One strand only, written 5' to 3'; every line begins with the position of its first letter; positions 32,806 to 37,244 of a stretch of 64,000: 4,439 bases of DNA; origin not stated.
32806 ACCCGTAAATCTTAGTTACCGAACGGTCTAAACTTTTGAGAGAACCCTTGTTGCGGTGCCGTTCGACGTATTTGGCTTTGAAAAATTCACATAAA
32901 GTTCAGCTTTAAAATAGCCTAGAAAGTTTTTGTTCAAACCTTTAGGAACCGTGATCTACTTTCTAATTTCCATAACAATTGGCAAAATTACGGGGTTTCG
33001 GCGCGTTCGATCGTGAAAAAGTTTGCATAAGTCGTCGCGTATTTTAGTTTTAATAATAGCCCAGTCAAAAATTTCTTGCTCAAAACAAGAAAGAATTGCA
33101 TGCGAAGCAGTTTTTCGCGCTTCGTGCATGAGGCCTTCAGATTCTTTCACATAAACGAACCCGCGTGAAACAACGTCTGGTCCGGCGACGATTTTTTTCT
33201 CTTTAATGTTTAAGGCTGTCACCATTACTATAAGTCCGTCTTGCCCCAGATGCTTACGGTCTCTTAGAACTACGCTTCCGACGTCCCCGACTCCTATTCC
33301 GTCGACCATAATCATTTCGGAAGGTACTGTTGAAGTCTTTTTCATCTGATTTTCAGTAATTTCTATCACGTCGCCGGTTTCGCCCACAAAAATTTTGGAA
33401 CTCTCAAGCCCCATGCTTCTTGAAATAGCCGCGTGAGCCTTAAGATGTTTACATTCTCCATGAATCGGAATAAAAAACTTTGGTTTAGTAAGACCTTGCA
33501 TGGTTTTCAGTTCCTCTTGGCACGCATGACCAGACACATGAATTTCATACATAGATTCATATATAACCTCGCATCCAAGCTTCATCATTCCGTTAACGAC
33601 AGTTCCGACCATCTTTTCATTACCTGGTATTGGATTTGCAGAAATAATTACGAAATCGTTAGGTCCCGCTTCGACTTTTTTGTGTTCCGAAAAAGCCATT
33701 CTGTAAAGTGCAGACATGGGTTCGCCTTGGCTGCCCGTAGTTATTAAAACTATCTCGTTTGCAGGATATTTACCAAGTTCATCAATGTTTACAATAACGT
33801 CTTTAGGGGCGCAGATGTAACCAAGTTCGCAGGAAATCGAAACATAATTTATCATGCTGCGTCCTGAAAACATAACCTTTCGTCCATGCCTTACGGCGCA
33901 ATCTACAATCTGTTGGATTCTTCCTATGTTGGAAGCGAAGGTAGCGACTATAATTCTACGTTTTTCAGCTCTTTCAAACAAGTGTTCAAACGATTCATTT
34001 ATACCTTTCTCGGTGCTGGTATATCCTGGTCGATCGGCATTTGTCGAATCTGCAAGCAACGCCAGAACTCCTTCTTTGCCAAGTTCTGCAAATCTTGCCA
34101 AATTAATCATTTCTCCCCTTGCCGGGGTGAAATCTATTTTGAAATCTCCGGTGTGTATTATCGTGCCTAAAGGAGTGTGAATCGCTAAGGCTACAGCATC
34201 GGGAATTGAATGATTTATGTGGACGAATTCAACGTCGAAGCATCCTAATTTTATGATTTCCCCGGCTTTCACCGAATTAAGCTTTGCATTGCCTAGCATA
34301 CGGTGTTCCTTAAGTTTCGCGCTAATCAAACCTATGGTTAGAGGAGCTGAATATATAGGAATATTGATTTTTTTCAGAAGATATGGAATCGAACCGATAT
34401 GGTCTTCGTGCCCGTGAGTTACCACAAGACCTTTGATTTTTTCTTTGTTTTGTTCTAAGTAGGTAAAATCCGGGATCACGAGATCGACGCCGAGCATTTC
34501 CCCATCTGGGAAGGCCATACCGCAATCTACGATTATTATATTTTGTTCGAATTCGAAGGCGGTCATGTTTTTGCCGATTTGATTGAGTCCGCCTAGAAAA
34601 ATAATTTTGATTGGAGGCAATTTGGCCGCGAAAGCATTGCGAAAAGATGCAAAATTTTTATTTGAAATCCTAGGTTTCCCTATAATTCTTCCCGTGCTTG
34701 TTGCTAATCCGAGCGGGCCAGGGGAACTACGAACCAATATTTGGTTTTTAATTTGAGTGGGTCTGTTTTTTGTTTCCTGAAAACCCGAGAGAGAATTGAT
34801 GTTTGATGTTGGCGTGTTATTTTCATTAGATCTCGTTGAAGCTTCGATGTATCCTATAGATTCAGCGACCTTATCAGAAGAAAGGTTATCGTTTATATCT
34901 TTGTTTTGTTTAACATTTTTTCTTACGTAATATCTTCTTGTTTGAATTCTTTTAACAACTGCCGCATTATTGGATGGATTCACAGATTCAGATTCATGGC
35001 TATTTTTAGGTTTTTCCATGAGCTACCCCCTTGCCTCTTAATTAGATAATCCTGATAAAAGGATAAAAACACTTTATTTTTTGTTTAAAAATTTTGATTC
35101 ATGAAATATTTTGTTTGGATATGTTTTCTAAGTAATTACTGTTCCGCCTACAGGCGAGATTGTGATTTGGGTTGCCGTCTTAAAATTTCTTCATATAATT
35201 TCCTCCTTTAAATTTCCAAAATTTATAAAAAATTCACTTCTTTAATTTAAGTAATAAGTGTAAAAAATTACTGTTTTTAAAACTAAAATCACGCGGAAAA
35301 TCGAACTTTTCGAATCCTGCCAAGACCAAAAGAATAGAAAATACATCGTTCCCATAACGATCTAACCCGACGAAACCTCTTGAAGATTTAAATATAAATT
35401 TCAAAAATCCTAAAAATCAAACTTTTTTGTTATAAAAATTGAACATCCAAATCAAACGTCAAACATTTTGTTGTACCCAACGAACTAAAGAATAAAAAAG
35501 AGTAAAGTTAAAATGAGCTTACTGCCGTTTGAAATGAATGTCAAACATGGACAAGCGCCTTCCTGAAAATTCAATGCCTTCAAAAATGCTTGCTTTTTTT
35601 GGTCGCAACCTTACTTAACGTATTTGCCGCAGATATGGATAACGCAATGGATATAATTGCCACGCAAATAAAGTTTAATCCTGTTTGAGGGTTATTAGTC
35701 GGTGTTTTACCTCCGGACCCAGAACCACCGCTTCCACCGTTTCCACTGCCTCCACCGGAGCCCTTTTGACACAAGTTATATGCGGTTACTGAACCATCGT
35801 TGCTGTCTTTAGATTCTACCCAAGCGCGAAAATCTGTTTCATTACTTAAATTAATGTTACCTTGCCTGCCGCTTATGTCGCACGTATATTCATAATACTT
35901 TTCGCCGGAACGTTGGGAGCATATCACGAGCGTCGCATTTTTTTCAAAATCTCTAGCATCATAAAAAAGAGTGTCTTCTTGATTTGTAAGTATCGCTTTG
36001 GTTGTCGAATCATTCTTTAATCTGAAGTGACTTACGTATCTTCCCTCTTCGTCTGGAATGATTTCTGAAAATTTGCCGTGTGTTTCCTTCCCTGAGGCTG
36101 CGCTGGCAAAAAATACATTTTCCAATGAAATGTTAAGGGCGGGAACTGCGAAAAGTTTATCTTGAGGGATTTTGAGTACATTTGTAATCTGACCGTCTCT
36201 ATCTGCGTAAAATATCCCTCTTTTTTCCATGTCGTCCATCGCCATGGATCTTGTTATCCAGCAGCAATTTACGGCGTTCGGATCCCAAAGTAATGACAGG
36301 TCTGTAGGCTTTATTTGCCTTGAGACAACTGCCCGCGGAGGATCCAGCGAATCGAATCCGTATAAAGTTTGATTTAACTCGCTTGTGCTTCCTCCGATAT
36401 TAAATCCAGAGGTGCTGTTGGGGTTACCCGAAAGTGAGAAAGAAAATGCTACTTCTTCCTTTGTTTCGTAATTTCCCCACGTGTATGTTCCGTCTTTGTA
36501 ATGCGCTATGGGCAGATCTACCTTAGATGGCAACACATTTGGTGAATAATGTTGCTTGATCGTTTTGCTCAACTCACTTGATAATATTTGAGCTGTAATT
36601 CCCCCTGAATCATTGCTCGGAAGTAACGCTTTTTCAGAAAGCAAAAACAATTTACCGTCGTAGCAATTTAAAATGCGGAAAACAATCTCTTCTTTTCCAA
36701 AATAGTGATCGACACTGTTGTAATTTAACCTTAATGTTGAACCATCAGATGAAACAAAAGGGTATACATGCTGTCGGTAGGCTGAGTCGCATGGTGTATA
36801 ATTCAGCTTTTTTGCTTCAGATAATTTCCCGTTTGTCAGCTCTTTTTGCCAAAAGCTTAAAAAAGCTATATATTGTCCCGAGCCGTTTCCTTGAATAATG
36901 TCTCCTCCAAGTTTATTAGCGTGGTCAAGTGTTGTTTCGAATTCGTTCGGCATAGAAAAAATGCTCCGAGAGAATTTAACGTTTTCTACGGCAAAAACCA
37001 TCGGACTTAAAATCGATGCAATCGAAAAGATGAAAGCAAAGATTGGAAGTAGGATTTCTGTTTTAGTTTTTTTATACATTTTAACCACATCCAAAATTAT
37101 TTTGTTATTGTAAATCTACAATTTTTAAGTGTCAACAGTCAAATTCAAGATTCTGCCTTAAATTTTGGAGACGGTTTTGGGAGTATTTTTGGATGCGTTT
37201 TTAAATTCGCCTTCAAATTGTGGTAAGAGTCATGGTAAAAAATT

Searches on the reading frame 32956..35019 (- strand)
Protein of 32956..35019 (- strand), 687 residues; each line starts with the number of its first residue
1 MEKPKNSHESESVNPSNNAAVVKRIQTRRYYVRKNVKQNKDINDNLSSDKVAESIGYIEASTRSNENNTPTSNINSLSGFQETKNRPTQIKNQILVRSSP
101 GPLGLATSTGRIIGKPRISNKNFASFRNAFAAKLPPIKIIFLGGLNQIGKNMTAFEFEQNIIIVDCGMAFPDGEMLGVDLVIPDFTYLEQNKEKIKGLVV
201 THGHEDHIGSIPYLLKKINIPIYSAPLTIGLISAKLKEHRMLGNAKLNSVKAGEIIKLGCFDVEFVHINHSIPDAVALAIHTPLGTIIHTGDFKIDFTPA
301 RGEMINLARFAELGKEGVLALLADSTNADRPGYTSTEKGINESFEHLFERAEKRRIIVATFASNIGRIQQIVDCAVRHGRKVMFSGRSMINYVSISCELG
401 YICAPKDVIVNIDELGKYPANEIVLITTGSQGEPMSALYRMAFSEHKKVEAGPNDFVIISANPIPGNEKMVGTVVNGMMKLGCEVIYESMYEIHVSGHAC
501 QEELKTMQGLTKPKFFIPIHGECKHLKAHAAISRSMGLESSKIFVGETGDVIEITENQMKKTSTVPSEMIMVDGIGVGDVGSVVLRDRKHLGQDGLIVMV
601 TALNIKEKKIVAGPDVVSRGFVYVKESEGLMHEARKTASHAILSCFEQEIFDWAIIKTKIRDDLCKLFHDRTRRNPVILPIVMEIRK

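Call 36: find_encoding_contigs(protein=window:32956-35019:-, flank=10000, max_places=1)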
Protein window:32956-35019:- (687 aa): 1 contig read that carries it; 1 place shown.
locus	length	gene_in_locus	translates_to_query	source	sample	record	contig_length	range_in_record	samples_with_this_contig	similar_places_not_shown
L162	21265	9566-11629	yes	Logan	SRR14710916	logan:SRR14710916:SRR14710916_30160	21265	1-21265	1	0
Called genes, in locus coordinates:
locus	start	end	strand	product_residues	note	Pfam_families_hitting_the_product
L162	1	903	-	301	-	?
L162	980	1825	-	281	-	PF01177:Asp_Glu_race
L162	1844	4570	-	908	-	PF01326:PPDK_N, PF00391:PEP-utilizers, PF02896:PEP-utilizers_C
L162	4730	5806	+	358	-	PF03462:PCRF, PF00472:RF-1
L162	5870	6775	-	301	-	PF02881:SRP54_N, PF06414:Zeta_toxin (weak), PF13604:AAA_30 (weak), PF00448:SRP54, PF01656:CbiA (weak)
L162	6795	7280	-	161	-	PF00383:dCMP_cyt_deam_1, PF14437:MafB19-deam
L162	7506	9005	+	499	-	-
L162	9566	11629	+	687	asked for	PF00753:Lactamase_B, PF12706:Lactamase_B_2 (weak), PF22505:RNase_J_b_CASP, PF07521:RMMBL, PF17770:RNase_J_C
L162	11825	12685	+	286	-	PF01678:DAP_epimerase, PF02567:PhzC-PhzF (weak), PF01678:DAP_epimerase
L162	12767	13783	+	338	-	PF08240:ADH_N, PF16912:Glu_dehyd_C (weak), PF00107:ADH_zinc_N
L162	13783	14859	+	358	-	PF00534:Glycos_transf_1, PF13692:Glyco_trans_1_4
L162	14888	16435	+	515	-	-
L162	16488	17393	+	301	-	PF00005:ABC_tran, PF13304:AAA_21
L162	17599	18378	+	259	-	PF12730:ABC2_membrane_4, PF10920:DUF2705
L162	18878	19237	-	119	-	PF13451:zf_Tbcl, PF23477:zf_Tbcl_2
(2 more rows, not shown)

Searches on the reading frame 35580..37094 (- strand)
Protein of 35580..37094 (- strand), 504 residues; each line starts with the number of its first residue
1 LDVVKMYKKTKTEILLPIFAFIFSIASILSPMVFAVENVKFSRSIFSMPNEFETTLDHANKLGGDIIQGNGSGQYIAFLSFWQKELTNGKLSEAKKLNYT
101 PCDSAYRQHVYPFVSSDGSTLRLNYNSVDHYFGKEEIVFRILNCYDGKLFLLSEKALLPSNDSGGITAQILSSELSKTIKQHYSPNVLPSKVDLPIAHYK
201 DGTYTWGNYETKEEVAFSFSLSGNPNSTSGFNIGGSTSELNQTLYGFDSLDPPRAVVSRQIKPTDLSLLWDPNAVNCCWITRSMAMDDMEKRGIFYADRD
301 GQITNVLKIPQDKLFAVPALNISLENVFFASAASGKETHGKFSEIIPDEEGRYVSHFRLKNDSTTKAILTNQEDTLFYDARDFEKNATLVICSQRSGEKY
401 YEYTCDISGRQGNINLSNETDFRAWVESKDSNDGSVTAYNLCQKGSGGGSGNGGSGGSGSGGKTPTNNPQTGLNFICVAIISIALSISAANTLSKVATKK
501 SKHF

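Call 43: search_protein_families(library=pfam, proteins=[window:35580-37094:-], max_evalue=0.1)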
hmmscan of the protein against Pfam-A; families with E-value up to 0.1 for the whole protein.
window:35580-37094:- (504 aa): 1 family
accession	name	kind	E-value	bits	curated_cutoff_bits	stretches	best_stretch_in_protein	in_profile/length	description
PF16158.11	N_BRCA1_IG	-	0.083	13.9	28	0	325-364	56-95/108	Ig-like domain from next to BRCA1 gene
